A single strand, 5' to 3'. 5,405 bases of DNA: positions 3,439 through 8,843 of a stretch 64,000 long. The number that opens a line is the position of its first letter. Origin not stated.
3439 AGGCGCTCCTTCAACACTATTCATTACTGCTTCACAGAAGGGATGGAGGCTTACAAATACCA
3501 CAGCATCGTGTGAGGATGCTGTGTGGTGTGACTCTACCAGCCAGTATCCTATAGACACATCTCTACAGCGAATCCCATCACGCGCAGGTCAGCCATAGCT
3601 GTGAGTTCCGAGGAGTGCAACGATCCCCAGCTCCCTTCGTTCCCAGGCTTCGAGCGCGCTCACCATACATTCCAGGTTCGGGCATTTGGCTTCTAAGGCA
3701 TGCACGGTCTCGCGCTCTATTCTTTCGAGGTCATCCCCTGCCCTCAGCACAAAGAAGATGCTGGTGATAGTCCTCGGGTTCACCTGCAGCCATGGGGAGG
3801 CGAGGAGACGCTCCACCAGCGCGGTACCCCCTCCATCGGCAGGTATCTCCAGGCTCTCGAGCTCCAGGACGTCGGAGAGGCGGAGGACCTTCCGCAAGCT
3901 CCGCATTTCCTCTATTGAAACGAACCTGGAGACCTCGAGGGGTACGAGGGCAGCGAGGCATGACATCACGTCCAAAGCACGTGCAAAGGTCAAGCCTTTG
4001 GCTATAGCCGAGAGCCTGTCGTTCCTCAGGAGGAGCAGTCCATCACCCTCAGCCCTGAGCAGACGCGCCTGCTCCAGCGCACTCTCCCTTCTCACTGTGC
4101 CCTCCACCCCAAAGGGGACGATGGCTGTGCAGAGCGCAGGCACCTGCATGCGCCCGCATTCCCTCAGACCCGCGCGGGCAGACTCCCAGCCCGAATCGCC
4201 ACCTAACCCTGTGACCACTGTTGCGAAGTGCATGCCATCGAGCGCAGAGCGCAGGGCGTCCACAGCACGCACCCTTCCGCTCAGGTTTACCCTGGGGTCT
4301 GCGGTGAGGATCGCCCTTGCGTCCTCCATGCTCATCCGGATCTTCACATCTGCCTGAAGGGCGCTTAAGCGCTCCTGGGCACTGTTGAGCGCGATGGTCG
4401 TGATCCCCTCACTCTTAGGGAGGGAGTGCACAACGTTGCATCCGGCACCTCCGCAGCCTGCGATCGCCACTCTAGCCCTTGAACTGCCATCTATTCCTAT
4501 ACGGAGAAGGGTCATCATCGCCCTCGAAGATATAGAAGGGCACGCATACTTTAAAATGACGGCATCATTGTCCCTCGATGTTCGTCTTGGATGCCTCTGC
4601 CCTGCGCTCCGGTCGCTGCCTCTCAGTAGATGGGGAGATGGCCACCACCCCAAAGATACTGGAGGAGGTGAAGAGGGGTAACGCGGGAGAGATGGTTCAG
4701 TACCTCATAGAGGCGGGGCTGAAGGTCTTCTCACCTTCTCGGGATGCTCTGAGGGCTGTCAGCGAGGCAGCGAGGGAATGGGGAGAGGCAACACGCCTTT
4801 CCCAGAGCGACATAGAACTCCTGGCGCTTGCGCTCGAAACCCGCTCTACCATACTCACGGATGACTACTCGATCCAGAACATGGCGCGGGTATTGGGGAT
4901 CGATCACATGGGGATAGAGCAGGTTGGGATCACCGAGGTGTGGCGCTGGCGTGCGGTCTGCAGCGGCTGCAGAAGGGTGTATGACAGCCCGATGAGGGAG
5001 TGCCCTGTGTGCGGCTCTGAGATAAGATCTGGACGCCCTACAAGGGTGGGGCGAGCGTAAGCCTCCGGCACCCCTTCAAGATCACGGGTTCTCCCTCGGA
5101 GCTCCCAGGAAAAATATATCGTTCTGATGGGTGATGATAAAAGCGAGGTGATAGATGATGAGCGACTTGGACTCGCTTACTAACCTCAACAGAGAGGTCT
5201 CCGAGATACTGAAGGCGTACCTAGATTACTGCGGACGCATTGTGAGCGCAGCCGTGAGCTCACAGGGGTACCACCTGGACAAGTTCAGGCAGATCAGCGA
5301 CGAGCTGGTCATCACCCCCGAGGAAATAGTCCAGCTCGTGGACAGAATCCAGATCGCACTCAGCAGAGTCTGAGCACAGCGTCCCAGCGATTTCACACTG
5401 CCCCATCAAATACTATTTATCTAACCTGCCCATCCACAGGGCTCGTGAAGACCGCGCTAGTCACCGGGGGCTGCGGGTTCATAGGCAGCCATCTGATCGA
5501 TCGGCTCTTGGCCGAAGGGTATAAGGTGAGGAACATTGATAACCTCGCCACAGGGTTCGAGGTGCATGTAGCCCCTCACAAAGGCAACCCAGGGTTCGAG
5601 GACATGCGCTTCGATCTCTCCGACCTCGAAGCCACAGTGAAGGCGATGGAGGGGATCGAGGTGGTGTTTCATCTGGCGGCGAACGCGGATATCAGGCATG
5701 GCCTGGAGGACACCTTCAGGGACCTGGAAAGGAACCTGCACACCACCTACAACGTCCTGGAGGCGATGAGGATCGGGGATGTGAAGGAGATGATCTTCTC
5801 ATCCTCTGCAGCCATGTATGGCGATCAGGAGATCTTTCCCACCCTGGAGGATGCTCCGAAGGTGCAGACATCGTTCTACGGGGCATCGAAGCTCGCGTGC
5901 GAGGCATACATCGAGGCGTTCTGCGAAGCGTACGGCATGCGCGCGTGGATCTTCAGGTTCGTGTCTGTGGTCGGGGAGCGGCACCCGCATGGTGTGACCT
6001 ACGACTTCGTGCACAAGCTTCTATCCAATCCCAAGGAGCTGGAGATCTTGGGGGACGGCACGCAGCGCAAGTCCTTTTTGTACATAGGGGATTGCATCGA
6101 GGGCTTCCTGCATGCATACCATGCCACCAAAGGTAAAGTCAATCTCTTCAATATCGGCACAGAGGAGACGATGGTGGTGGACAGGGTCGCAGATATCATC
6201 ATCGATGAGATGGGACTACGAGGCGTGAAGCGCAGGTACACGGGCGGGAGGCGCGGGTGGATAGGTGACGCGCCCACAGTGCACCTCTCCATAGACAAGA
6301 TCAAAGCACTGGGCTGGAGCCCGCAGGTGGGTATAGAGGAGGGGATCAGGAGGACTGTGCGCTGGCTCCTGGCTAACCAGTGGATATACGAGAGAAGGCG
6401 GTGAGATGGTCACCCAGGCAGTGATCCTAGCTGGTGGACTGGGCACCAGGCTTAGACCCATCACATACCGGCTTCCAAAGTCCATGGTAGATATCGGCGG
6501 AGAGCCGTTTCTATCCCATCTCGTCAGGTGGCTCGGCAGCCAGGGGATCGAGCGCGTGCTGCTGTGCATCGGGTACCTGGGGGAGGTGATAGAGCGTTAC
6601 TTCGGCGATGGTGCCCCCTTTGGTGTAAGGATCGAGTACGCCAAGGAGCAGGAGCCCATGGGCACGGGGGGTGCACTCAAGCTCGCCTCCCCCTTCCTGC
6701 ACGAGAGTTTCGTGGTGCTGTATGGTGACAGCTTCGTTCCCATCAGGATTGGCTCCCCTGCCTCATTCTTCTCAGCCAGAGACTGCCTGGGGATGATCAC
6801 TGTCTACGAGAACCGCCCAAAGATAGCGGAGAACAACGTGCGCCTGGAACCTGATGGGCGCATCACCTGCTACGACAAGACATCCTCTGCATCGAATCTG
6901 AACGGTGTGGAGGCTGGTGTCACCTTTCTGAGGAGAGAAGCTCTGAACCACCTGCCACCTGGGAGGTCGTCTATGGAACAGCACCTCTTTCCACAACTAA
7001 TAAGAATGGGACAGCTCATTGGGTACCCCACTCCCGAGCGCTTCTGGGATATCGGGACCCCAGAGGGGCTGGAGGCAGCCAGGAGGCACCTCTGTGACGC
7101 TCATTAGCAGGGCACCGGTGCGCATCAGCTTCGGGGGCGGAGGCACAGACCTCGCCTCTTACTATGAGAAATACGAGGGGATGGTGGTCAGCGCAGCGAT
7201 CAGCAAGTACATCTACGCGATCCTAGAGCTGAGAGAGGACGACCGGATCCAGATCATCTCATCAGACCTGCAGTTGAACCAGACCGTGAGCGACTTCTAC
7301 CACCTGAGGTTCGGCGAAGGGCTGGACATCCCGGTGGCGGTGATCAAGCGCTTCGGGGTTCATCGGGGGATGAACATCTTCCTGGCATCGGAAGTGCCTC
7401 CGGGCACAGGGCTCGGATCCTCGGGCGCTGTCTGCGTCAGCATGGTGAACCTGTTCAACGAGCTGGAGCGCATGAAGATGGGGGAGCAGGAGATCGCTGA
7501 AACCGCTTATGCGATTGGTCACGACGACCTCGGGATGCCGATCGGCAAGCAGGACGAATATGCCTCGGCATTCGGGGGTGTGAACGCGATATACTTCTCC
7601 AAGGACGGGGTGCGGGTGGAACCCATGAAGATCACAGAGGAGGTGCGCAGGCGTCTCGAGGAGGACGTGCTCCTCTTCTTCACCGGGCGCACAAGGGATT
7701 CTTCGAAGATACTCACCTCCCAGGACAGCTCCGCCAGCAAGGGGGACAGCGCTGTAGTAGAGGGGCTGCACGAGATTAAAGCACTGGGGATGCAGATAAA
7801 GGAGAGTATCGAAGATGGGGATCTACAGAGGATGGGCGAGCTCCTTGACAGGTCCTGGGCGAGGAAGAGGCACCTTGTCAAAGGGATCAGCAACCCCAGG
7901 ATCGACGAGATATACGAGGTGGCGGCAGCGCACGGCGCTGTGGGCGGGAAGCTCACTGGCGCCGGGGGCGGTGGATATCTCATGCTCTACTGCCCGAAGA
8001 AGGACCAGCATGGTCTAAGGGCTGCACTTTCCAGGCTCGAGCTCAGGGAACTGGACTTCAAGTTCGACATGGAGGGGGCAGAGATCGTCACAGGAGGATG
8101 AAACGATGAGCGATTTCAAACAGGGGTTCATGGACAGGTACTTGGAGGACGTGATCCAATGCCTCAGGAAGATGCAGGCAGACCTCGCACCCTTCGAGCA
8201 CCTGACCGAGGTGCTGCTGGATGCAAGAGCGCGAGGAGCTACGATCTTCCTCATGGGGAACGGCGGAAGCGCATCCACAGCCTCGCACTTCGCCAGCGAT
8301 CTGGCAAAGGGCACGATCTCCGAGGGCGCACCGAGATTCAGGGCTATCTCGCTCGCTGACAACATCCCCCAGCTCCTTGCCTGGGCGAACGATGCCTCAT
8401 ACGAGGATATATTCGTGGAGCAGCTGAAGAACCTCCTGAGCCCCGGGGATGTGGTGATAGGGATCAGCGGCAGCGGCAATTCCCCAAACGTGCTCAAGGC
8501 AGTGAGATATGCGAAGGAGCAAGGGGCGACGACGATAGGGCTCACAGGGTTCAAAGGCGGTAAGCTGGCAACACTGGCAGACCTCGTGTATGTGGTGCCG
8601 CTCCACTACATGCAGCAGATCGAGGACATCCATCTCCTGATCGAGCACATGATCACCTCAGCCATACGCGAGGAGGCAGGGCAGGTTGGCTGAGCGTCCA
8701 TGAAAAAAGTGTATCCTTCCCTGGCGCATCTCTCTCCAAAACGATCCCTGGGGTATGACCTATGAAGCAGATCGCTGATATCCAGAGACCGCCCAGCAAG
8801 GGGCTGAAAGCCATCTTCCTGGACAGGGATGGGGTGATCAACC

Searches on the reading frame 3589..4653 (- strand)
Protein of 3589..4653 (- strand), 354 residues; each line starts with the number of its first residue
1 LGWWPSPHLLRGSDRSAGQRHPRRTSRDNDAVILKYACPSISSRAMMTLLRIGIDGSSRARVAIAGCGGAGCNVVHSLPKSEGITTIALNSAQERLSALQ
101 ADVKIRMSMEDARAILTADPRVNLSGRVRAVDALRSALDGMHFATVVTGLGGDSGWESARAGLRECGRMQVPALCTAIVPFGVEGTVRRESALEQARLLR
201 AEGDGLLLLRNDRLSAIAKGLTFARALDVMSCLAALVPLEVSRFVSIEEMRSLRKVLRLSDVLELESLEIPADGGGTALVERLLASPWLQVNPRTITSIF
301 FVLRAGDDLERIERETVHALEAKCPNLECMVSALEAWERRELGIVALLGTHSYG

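Call 68: search_protein_families(library=pfam, proteins=[window:3589-4653:-], max_evalue=0.00001)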
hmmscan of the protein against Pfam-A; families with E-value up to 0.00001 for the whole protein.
window:3589-4653:- (354 aa): 1 family
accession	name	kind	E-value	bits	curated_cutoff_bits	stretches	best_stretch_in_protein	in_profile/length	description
PF00091.31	Tubulin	-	7.3e-09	36.6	33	1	62-218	2-189/190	Tubulin/FtsZ family, GTPase domain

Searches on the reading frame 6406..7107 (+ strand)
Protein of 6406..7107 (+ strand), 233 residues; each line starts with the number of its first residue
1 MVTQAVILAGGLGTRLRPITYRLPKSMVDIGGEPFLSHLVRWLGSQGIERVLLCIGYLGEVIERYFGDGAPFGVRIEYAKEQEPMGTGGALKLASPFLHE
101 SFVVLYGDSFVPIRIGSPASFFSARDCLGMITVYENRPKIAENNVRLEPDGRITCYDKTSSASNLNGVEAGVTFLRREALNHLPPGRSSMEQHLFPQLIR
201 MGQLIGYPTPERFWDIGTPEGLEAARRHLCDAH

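Call 68: search_protein_families(library=pfam, proteins=[window:6406-7107:+], max_evalue=0.00001)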
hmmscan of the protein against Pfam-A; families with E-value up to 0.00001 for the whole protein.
window:6406-7107:+ (233 aa): 2 families
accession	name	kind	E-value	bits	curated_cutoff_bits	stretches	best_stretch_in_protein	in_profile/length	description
PF00483.29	NTP_transferase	-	1.7e-21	77.4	21.2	1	5-228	2-241/245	Nucleotidyl transferase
PF12804.13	NTP_transf_3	-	3.9e-09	37.3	27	1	5-108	1-95/160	MobA-like NTP transferase domain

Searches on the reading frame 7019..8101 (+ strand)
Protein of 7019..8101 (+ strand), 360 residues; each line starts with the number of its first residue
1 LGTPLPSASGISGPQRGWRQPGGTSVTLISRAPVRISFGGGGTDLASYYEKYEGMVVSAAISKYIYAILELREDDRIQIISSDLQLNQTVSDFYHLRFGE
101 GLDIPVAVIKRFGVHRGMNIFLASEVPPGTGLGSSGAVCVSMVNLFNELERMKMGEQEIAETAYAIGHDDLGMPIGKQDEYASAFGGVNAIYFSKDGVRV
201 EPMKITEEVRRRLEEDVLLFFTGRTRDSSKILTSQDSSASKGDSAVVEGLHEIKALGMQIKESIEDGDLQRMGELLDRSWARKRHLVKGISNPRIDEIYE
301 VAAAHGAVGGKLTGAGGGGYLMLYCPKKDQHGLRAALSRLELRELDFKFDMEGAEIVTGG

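Call 68: search_protein_families(library=pfam, proteins=[window:7019-8101:+], max_evalue=0.00001)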
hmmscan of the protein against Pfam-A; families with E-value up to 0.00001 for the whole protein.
window:7019-8101:+ (360 aa): 2 families
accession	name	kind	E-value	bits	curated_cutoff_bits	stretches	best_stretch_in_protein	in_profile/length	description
PF00288.32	GHMP_kinases_N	-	1.2e-15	57.9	22.3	1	108-187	10-87/87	GHMP kinases N terminal domain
PF08544.19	GHMP_kinases_C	-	1.8e-11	44.7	21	1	261-336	2-78/85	GHMP kinases C terminal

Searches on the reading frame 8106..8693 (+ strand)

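Call 68: search_protein_families(library=pfam, proteins=[window:8106-8693:+], max_evalue=0.00001)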
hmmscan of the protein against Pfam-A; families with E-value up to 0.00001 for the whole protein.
window:8106-8693:+ (195 aa): 2 families
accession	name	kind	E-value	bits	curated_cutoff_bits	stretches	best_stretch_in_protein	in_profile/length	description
PF13580.11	SIS_2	-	1.8e-20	73.8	27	1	11-148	1-138/138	SIS domain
PF01380.27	SIS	-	2.4e-13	50.5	25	1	97-161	37-101/131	SIS domain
